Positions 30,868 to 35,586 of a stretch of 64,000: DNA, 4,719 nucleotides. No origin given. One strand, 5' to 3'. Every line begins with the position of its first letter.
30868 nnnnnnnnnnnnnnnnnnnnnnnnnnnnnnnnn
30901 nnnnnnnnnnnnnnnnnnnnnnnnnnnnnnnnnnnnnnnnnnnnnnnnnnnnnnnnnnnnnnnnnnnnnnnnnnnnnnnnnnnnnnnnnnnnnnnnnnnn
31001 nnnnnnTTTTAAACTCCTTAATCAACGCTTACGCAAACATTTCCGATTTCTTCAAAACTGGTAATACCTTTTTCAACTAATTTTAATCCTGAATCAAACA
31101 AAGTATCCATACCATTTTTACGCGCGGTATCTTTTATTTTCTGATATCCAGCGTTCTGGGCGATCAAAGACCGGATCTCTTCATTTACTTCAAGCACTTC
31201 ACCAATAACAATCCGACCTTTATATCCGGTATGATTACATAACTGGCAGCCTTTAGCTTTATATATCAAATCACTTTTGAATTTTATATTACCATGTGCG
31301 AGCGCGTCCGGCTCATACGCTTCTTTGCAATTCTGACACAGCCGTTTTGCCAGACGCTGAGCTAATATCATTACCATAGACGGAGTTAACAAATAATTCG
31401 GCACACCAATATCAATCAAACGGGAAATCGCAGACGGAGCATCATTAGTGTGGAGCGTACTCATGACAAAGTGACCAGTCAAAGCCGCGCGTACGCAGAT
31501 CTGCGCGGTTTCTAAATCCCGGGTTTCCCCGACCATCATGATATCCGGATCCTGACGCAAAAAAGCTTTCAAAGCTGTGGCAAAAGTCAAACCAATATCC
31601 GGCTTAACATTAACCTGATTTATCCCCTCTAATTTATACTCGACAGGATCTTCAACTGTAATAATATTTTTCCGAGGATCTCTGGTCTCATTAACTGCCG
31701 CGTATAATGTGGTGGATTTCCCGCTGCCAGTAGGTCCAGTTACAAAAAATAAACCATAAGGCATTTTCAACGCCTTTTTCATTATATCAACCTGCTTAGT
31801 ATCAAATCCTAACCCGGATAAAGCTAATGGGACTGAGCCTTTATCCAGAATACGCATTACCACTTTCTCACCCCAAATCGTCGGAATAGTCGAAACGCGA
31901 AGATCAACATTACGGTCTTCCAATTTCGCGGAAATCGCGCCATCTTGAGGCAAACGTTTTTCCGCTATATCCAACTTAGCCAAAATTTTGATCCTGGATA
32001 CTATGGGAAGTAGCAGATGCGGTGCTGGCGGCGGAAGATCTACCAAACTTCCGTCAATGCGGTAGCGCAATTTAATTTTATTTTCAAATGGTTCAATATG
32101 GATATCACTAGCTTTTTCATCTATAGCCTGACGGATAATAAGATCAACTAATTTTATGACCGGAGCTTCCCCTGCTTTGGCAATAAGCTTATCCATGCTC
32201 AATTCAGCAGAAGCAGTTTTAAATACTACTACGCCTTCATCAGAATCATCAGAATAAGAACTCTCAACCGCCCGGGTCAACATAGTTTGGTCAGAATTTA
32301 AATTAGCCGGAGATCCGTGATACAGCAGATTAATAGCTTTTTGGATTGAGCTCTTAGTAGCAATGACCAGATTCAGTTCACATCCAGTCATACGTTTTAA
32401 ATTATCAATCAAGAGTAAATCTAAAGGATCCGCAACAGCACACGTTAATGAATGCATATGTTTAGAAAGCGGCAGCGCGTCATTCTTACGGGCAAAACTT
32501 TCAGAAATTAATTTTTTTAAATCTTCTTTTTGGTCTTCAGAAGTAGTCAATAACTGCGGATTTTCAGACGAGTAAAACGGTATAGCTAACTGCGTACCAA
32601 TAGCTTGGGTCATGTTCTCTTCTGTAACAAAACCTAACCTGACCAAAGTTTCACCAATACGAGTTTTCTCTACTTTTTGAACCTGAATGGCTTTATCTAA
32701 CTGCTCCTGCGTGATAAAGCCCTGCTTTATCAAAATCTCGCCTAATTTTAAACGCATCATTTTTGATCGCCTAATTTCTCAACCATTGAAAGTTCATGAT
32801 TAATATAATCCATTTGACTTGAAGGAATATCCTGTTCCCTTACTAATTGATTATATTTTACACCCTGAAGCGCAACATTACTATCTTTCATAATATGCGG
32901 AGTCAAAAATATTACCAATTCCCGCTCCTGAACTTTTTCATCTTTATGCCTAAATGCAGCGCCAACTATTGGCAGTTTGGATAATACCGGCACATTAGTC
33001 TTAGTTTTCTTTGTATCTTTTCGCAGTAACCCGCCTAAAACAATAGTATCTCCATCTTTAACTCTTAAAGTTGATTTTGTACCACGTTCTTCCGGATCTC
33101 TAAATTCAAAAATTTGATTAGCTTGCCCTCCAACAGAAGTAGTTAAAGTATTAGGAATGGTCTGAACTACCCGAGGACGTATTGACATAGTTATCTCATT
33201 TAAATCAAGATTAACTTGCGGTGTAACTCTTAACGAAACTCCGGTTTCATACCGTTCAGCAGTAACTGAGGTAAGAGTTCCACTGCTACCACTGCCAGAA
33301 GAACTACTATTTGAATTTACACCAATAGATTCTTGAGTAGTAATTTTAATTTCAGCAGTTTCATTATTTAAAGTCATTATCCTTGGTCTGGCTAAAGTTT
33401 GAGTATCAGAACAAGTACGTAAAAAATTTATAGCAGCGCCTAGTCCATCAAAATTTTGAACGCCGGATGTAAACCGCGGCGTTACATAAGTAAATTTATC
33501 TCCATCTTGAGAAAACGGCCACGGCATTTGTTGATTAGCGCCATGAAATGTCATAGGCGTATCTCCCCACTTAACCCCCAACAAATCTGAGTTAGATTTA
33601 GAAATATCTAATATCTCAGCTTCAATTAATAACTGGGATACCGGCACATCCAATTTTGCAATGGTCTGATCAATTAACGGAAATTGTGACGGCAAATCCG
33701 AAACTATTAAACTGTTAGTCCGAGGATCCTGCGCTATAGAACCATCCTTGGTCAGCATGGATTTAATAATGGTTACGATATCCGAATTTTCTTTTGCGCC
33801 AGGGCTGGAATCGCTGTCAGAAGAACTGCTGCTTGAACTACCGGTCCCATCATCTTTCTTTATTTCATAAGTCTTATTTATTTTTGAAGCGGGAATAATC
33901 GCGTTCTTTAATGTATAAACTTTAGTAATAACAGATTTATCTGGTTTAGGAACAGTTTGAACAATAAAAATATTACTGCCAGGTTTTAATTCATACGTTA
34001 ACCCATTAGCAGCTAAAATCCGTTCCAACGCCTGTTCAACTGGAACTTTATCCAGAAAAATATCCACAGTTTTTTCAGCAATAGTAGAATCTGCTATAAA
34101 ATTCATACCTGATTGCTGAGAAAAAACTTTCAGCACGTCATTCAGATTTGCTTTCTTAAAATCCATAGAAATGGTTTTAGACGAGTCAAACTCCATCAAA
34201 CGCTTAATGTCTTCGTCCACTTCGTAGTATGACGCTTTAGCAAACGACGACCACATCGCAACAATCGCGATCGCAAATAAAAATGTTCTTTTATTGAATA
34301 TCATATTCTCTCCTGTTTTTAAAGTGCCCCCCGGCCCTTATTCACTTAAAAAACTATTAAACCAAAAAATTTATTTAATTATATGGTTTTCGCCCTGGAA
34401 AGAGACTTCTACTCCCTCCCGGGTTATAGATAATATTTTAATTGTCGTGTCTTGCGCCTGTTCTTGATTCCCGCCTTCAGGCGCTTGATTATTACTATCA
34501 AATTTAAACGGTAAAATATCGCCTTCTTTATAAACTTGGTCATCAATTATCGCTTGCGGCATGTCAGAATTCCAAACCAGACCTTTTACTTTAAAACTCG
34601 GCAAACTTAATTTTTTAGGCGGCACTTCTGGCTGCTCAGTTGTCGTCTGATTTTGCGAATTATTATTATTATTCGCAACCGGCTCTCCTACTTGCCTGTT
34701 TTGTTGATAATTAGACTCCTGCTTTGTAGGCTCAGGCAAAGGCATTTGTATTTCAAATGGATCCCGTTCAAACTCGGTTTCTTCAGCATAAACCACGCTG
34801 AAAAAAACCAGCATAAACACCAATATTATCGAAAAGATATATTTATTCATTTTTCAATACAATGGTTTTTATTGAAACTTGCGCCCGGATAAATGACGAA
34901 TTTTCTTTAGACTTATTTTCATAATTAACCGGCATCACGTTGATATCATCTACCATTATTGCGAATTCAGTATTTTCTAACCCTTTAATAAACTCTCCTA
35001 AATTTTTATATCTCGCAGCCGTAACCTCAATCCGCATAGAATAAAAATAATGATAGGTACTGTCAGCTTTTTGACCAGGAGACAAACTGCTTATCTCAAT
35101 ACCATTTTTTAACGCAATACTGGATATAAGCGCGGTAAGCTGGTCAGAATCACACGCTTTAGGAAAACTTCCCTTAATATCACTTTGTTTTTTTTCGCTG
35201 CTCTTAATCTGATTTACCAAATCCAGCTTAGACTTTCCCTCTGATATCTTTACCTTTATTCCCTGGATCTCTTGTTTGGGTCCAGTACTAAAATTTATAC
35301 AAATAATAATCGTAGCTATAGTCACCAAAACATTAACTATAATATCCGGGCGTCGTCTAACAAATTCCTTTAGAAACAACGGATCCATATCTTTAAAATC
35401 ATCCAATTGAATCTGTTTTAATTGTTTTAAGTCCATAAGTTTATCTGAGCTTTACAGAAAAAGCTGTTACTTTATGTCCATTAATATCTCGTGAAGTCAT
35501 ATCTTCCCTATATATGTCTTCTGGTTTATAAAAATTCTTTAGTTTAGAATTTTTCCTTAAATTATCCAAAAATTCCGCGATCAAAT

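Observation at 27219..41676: Type IV pilus / T2SS-like cluster contiguous and co-directional with ExbB-ExbD-like genes and an 830-aa TPR protein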

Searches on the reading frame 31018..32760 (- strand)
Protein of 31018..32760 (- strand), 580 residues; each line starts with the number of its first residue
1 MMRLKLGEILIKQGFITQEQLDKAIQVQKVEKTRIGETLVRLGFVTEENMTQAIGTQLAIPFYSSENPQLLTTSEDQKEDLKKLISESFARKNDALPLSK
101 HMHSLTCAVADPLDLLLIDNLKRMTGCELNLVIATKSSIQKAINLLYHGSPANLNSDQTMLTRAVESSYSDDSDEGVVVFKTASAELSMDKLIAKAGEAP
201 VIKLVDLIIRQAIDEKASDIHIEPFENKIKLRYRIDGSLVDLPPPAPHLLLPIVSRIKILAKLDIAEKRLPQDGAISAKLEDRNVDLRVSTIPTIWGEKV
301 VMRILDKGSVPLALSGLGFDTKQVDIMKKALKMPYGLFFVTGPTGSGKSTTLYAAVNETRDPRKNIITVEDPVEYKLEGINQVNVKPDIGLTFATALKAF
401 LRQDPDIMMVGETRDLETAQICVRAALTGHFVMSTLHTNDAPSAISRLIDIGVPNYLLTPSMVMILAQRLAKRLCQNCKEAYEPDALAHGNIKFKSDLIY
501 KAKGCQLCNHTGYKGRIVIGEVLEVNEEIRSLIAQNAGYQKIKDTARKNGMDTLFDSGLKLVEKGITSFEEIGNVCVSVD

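Call 5: search_protein_families(library=pfam, proteins=[window:31018-32760:-], max_evalue=0.01)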
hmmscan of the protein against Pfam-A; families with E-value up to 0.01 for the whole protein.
window:31018-32760:- (580 aa): 8 families
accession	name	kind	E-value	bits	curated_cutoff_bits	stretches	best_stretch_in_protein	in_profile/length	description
PF00437.27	T2SSE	-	4.5e-135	450.5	24.9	1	196-572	3-368/370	Type II/IV secretion system protein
PF05157.20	MshEN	-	1.4e-17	63.9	23.1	1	75-150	11-87/90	MshEN domain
PF25199.1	nSTAND_NTPase5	-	0.00028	21.2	34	1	332-375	38-82/145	Novel STAND NTPase 5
PF13604.12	AAA_30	-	0.0028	17.9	27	1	320-360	3-43/191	AAA domain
PF13401.12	AAA_22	-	0.0044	17.8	27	0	336-376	6-46/130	AAA domain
PF13476.12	AAA_23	-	0.006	17.7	27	0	336-354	20-38/201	AAA domain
PF01637.24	ATPase_2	-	0.0072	16.6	33.2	0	328-388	13-73/225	ATPase domain predominantly from Archaea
PF13555.12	AAA_29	-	0.0093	16.1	27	0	335-354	22-41/61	P-loop containing region of AAA domain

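Call 20: search_protein_families(library=ncbifam, proteins=[window:31018-32760:-], max_evalue=0.01)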
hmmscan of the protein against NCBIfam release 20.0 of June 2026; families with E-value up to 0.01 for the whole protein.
window:31018-32760:- (580 aa): 22 families
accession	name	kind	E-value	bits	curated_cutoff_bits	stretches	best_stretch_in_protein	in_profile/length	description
TIGR02538.1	type_IV_pilB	equivalog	3e-182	607.2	675.65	1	5-576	1-562/564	type IV-A pilus assembly ATPase PilB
TIGR02533.1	type_II_gspE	equivalog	6e-176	585.8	630.25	1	85-574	4-484/486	type II secretion system ATPase GspE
NF007755.0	PRK10436.1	equivalog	1.7e-138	462.2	617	1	88-575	12-458/465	type II secretion system protein GspE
NF053534.1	T4PilAsmATPsTfpB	equivalog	3.3e-128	428.6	850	1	79-575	91-581/584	type IV pilus assembly ATPase TfpB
NF041000.1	ATPase_ComGA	equivalog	9e-74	247.8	300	1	208-472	3-266/267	competence type IV pilus ATPase ComGA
TIGR01420.1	pilT_fam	subfamily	2.4e-50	171.7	319.1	1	207-473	4-270/343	PilT/PilU family type 4a pilus ATPase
TIGR02525.1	plasmid_TraJ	equivalog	5.5e-27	94.7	368.3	1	325-451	140-272/372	plasmid transfer ATPase TraJ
TIGR02524.1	dot_icm_DotB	equivalog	2.3e-20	73.1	463.3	1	329-449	128-257/358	Dot/Icm type IV secretion system ATPase DotB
NF053729.1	c-di-GMP_motif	domain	4.8e-18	64.7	38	1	5-57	1-53/53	cyclic di-GMP-binding domain-containing protein, MshE-related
NF008411.1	PRK11234.1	equivalog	5.2e-15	54.9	1170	1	5-212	483-680/723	cyclic di-3',5'-guanylate-activated glycosyltransferase NfrB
NF058587.1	archaellum_moto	equivalog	9.3e-15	54.3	550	1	338-470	278-417/527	archaellum flagellar ATPase motor FlaI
NF012033.0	PRK15489.1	equivalog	2.3e-14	52.5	537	1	2-151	489-631/703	glycosyl transferase family protein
TIGR02782.1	TrbB_P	equivalog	4.3e-14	52.5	304.55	1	322-449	124-253/303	P-type conjugative transfer ATPase TrbB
NF010469.0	PRK13894.1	subfamily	1.7e-13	50.6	508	1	322-449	137-265/320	conjugal transfer ATPase TrbB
NF010407.0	PRK13833.1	subfamily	2.9e-12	46.6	499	1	321-449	131-260/323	conjugal transfer protein TrbB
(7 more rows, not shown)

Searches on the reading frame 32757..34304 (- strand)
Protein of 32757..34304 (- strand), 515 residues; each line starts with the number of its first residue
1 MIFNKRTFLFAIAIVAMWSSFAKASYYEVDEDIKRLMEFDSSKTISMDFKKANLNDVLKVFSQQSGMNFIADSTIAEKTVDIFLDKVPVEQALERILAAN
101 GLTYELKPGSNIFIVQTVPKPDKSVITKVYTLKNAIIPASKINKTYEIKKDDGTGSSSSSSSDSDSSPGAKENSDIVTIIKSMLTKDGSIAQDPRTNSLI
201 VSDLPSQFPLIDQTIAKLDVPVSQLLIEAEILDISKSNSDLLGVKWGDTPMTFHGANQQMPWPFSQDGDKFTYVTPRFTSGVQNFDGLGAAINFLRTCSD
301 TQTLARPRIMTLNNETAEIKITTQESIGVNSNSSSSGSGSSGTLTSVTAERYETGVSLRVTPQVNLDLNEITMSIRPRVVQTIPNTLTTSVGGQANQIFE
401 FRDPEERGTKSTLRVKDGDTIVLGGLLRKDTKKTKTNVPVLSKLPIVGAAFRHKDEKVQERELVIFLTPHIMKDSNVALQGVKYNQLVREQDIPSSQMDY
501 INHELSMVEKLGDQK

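Call 4: search_protein_families(library=pfam, proteins=[window:32757-34304:-], max_evalue=0.01)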
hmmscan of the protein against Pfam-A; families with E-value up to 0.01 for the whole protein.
window:32757-34304:- (515 aa): 3 families
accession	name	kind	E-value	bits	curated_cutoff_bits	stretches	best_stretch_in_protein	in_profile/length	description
PF00263.26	Secretin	-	1.3e-39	135.9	27.5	1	295-473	2-169/169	Bacterial type II and III secretion system protein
PF03958.22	Secretin_N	-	4.6e-11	43.2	28.2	1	174-224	12-69/69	Bacterial type II/III secretion system short domain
PF07660.19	STN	-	6.1e-09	36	28.4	1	67-115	1-50/52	Secretin and TonB N terminus short domain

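Call 20: search_protein_families(library=ncbifam, proteins=[window:32757-34304:-], max_evalue=0.01)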
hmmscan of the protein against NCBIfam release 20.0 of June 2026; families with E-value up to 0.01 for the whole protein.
window:32757-34304:- (515 aa): 8 families
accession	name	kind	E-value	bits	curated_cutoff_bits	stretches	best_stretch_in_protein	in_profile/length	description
TIGR02515.1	IV_pilus_PilQ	subfamily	1.6e-56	192.1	284.35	1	43-473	2-428/428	type IV pilus secretin PilQ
TIGR02517.1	type_II_gspD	equivalog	1.9e-55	188.5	351.35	1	127-477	236-595/600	type II secretion system secretin GspD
TIGR02519.1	pilus_MshL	equivalog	5.8e-43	147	250.2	1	193-472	4-290/290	pilus (MSHA type) biogenesis protein MshL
NF010083.0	PRK13568.1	equivalog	1.5e-39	136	554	2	182-473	146-418/419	DNA uptake porin HofQ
TIGR02516.1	type_III_yscC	equivalog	6.1e-32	110.8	238.45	1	185-473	196-462/463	type III secretion system outer membrane ring subunit SctC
NF007851.2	PRK10560.1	exception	3.4e-29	101.9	598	1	181-473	137-410/412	DNA uptake porin HofQ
NF042912.1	Amuc_1098_fam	equivalog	1.4e-22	79.6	750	2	406-472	730-796/805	Amuc_1098 family type IV pilus outer membrane protein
NF011873.0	PRK15346.1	equivalog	1.2e-16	60.5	524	1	186-459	234-481/499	EscC/YscC/HrcC family type III secretion system outer membrane ring protein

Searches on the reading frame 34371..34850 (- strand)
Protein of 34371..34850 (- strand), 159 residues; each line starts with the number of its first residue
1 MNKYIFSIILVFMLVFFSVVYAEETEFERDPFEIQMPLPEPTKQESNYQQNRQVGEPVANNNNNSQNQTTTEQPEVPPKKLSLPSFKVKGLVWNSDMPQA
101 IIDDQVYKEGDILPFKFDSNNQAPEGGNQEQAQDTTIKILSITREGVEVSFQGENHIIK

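Call 4: search_protein_families(library=pfam, proteins=[window:34371-34850:-], max_evalue=0.01)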
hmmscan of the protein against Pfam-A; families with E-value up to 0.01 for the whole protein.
window:34371-34850:- (159 aa): 0 families

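Call 46: search_protein_families(library=pfam, proteins=[window:34371-34850:-], max_evalue=1)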
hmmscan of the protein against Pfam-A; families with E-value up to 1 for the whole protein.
window:34371-34850:- (159 aa): 2 families
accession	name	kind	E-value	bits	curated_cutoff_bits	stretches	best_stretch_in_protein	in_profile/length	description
PF16537.11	T2SSB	-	0.017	15.2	28.4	0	83-113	1-33/60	Type II secretion system protein B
PF04145.20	Ctr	-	0.046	14.7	25.3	1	3-102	24-114/151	Ctr copper transporter family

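Call 62: search_protein_families(library=ncbifam, proteins=[window:34371-34850:-], max_evalue=0.1)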
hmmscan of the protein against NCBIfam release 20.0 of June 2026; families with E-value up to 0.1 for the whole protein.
window:34371-34850:- (159 aa): 3 families
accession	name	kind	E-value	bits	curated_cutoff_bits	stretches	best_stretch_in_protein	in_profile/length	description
NF001304.0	PRK00249.1-4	equivalog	0.0069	16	247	1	67-154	24-114/228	flagellar basal body L-ring protein FlgH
NF009338.1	PRK12698.1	equivalog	0.034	14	303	1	70-154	18-105/218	flagellar basal body L-ring protein FlgH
NF047760.1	LIC10042_TonB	equivalog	0.051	13.7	100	0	4-76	6-78/156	LIC_10042 family TonB-like protein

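Call 92: search_solved_structures(query=A7, max_evalue=10, show_alignments=1)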
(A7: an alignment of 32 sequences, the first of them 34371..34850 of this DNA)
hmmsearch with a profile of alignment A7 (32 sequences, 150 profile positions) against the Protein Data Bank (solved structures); distinct sequences matched with E-value up to 10: 4.
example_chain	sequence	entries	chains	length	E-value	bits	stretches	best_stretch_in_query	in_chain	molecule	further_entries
6hcg_e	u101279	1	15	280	0.89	12.6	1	66-145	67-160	Pectic enzymes secretion protein OutC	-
3oss_C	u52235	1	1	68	1.1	12.3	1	96-143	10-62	TYPE 2 SECRETION SYSTEM, GSPC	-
4wfw_A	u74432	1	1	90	1.1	12.3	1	110-147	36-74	General secretion pathway protein B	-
4fe8_A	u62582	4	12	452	4.2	10.4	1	26-95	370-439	Maltose-binding periplasmic protein,Huntingtin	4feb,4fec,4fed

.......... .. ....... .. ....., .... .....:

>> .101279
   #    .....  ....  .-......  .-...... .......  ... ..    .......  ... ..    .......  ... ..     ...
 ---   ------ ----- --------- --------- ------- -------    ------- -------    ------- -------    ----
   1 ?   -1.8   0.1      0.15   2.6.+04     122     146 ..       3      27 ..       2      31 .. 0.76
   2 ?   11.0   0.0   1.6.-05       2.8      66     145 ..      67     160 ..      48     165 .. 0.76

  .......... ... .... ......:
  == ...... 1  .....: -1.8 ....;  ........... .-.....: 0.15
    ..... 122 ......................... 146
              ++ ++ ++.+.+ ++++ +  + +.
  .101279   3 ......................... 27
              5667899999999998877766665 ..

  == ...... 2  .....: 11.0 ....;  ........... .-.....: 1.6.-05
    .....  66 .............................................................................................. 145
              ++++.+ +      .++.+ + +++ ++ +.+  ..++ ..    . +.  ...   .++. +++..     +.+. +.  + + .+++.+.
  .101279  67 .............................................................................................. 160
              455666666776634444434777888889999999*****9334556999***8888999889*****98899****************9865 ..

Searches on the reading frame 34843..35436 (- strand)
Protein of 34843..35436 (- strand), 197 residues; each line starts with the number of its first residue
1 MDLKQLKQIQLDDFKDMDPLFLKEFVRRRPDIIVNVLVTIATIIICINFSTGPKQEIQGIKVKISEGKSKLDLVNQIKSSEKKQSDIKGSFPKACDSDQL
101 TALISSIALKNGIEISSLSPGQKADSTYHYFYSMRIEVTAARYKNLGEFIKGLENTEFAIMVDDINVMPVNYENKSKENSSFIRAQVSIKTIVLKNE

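Call 4: search_protein_families(library=pfam, proteins=[window:34843-35436:-], max_evalue=0.01)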
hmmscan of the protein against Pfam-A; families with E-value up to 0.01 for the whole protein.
window:34843-35436:- (197 aa): 2 families
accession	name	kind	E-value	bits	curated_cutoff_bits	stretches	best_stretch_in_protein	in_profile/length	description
PF04350.18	PilO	-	3.2e-08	34.3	22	1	74-191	29-140/145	Pilus assembly protein, PilO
PF10741.14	T2SSM_b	-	0.00014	22.2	21.7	1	97-186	16-104/111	Type II secretion system (T2SS), protein M subtype b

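Call 20: search_protein_families(library=ncbifam, proteins=[window:34843-35436:-], max_evalue=0.01)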
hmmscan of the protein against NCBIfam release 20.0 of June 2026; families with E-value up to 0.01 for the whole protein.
window:34843-35436:- (197 aa): 1 family
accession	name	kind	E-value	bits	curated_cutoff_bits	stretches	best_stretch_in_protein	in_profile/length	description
NF010723.1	PRK14125.1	equivalog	0.007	16.3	60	0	35-82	10-55/87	cell division suppressor protein YneA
